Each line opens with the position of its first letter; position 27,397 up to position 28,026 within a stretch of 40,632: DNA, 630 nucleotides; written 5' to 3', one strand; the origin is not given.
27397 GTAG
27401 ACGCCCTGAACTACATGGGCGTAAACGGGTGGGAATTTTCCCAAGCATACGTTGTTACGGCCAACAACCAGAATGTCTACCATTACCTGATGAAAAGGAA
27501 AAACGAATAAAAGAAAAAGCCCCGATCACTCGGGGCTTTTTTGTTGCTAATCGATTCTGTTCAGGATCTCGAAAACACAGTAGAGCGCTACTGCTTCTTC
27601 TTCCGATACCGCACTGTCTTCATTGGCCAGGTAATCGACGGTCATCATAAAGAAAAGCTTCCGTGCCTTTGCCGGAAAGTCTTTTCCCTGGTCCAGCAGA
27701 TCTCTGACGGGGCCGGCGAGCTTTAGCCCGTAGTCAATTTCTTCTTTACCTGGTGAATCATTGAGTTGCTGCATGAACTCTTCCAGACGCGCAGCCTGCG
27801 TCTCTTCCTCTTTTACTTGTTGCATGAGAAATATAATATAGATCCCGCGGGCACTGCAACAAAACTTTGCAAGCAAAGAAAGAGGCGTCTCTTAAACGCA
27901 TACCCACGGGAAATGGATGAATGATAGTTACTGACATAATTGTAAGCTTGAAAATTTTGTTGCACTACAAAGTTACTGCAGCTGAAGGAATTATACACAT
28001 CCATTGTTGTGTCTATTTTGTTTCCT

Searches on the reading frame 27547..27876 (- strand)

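Call 25: search_protein_families(library=pfam, proteins=[window:27547-27876:-], max_evalue=0.05)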
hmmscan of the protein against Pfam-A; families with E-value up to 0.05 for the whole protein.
window:27547-27876:- (109 aa): 1 family
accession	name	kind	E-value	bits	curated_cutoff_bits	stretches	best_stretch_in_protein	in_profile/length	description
PF13376.11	OmdA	-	0.012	16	25.6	1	15-38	35-57/60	Bacteriocin-protection, YdeI or OmpD-Associated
